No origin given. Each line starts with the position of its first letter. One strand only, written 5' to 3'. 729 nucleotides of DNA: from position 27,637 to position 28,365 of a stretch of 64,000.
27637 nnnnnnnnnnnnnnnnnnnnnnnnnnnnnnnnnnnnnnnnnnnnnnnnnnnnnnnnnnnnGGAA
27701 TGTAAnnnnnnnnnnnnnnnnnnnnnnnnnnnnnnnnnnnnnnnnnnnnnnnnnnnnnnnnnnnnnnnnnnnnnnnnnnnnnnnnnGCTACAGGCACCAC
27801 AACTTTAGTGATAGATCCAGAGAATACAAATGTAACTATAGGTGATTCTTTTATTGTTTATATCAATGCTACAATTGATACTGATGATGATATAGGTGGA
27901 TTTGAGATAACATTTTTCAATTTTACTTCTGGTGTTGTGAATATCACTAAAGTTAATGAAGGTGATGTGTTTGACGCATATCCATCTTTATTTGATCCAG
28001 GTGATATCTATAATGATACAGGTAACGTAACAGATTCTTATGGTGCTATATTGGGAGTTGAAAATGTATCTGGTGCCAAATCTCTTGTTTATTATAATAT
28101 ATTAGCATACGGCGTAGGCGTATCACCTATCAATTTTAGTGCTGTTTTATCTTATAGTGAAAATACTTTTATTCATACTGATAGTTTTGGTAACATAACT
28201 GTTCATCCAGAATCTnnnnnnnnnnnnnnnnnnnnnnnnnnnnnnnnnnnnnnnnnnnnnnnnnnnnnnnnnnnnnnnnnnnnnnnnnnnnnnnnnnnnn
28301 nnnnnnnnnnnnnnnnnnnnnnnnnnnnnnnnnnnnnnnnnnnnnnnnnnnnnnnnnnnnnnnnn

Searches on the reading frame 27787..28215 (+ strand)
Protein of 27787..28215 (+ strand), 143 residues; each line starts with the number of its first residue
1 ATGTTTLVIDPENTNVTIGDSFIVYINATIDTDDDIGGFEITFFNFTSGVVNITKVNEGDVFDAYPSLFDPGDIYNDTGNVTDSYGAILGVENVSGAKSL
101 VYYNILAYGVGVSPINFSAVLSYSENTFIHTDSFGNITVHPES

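Call 78: predict_structure(alignment_id=A6)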
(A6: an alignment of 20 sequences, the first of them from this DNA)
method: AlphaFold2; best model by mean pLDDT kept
length: 143 residues; sequences in the alignment: 20
mean_pLDDT: 93.5   pTM: 0.87
mean pLDDT of the five models: 93.5, 93.0, 93.0, 92.8, 92.3
residues with pLDDT >= 90: 116; 70-90: 24; 50-70: 3; < 50: 0
segments of 3 or more residues with pLDDT < 50: none
pLDDT, mean of each block of 10 residues (from residue 1): 81 97 96 88 97 98 96 98 95 92 98 97 85 92 89
secondary structure, 60 per line:
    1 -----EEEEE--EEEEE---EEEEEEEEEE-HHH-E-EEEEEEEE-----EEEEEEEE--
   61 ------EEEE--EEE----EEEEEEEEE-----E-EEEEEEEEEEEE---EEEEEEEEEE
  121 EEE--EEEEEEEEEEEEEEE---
elements in order: E6-10 E13-17 E21-30 E38-45 E51-58 E67-70 E73-75 E80-88 E96-107 E111-123 E126-140
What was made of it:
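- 27706..30210 (+): Membrane anchor (834 aa): signal peptide and N-terminal cohesin (aa 26-169, nt 27781-28212). These are followed by DUF4815 and DUF11/CLIPPER-type modules, a C-terminal transmembrane helix (aa about 803-824, nt 30112-30177) and a short basic tail. AlphaFold model of aa 28-170: pLDDT 93.5, pTM 0.87 (call 78).
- On Cohesin (Pfam PF00963 type): 27706 aa 28-170: pLDDT 93.5, pTM 0.87 (call 78).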

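Call 81: fold_search(model_id=the predicted structure, library=pdb)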
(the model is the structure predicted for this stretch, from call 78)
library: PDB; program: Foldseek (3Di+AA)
matches with E <= 10: 1992; with E <= 0.001: 33
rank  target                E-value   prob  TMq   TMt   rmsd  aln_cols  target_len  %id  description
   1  2vo8                  3.6e-07  1.00  0.73  0.76   2.8       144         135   12  Cohesin module from Clostridium perfringens ATCC13124 family 33 glycoside hydrolase. (released 2008-09-02)
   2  3ul4_A                5.4e-07  1.00  0.72  0.73   3.3       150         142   14  Crystal structure of Coh-OlpA(Cthe_3080)-Doc918(Cthe_0918) complex: A novel type I Cohesin-Dockerin complex from Clost (released 2012-11-28)
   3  2vn6_A                6.7e-07  1.00  0.72  0.69   3.6       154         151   12  The Clostridium cellulolyticum dockerin displays a dual binding mode for its cohesin partner (released 2008-05-13)
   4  2vn5_C                1.7e-06  1.00  0.69  0.67   3.5       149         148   11  The Clostridium cellulolyticum dockerin displays a dual binding mode for its cohesin partner (released 2008-05-20)
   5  1g1k_A                2.0e-06  1.00  0.73  0.73   3.3       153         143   12  COHESIN MODULE FROM THE CELLULOSOME OF CLOSTRIDIUM CELLULOLYTICUM (released 2000-11-22)
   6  6kgf_C                3.8e-06  1.00  0.67  0.66   3.8       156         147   15  Crystal structure of CaDoc0917(R16D)-CaCohA2 complex at pH 8.2 (released 2020-07-08)
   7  2vn5_A                4.0e-06  1.00  0.67  0.68   4.0       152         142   11  The Clostridium cellulolyticum dockerin displays a dual binding mode for its cohesin partner (released 2008-05-20)
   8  4uyp_A                6.3e-06  1.00  0.65  0.65   4.4       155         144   15  High resolution structure of the third cohesin ScaC in complex with the ScaB dockerin with a mutation in the N-termina (released 2015-04-15)
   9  4dh2_A                6.3e-06  1.00  0.65  0.60   5.2       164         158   11  Crystal structure of Coh-OlpC(Cthe_0452)-Doc435(Cthe_0435) complex: A novel type I Cohesin-Dockerin complex from Clost (released 2012-11-28)
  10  6kge_A                6.6e-06  1.00  0.68  0.69   3.8       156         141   16  Crystal structure of CaDoc0917(R16D)-CaCohA2 complex at pH 5.5 (released 2020-07-08)
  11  6kgf_A                6.6e-06  1.00  0.66  0.66   3.9       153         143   15  Crystal structure of CaDoc0917(R16D)-CaCohA2 complex at pH 8.2 (released 2020-07-08)
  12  4dh2_C                6.6e-06  1.00  0.65  0.60   5.2       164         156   12  Crystal structure of Coh-OlpC(Cthe_0452)-Doc435(Cthe_0435) complex: A novel type I Cohesin-Dockerin complex from Clost (released 2012-11-28)
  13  1qzn                  9.4e-06  1.00  0.70  0.59   3.8       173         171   13  Crystal Structure Analysis of a type II cohesin domain from the cellulosome of Acetivibrio cellulolyticus (released 2004-09-21)
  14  4fl4_I                1.1e-05  1.00  0.71  0.36   3.3       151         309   14  Scaffoldin conformation and dynamics revealed by a ternary complex from the Clostridium thermocellum cellulosome (released 2012-06-27)
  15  5l7u_B                1.2e-04  1.00  0.37  0.12  15.0       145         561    8  Crystal structure of BvGH123 with bound GalNAc (released 2017-03-22)
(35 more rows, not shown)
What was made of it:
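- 27706..30210 (+): The top 14 Foldseek PDB matches are all cohesins, TM 0.65-0.73, then the scores drop (call 81).
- On Cohesin (Pfam PF00963 type): The next matches have TM of 0.53 or less (call 81).
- The AlphaFold model of the 27706 domain has pLDDT 93.5, and its 14 best PDB matches are all cohesins (calls 78, 81).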

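Call 84: fold_search(model_id=the predicted structure, library=viral)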
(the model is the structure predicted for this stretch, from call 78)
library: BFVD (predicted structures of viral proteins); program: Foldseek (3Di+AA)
matches with E <= 10: 1099; with E <= 0.001: 9
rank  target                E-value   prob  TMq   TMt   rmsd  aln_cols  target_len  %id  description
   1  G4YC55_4              2.9e-05  1.00  0.58  0.08   5.3       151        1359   11  (no name in the UniProt tables at hand)
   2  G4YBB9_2              4.3e-05  1.00  0.60  0.09   5.3       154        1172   14  (no name in the UniProt tables at hand)
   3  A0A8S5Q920            5.1e-05  1.00  0.49  0.45   5.0       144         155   14  BIG2 domain-containing protein (Fragment) [Podoviridae sp. ctZ5d16]
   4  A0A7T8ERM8            5.4e-05  1.00  0.67  0.42   3.5       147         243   13  (no name in the UniProt tables at hand)
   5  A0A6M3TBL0            1.9e-04  1.00  0.47  0.44   5.8       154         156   12  (no name in the UniProt tables at hand)
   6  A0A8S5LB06            6.0e-04  1.00  0.42  0.10   6.7       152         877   10  Uncharacterized protein [Podoviridae sp. ctBev14]
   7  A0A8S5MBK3            7.6e-04  1.00  0.53  0.14   5.5       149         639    9  Uncharacterized protein [Podoviridae sp. ct53O25]
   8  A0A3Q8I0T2            8.5e-04  0.99  0.34  0.21  10.1       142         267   15  (no name in the UniProt tables at hand)
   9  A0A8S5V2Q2            9.0e-04  1.00  0.43  0.31   5.6       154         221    7  Uncharacterized protein [CrAss-like virus sp. ctelJ1]
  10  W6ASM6                1.1e-03  1.00  0.49  0.48   6.3       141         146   14  Putative split head outer capsid protein [Enterobacter phage PG7]
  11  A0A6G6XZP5            1.1e-03  0.93  0.29  0.30  10.9       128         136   11  (no name in the UniProt tables at hand)
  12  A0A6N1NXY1            1.3e-03  0.99  0.40  0.08   7.9       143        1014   14  DUF11 domain-containing protein [Tupanvirus soda lake]
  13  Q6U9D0                1.5e-03  1.00  0.39  0.32   8.2       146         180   17  Head outer capsid protein [Aeromonas phage 44RR2.8t]
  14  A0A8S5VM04            1.5e-03  0.99  0.34  0.25  13.5       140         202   11  (no name in the UniProt tables at hand)
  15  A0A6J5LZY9            1.6e-03  0.91  0.29  0.23   8.9       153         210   14  Uncharacterized protein [uncultured Caudovirales phage]
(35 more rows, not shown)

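Call 95: find_related_loci(query=A6, collection=viral_contigs, flank=8000)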
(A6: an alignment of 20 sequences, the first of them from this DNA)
Query A6 (143 aa) in viral_contigs; peptide patterns used: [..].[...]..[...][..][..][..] (x = any residue, [..] = any of these).
48 stretches matched a pattern, but none encodes a relative of the query by tblastn (E <= 1e-3).
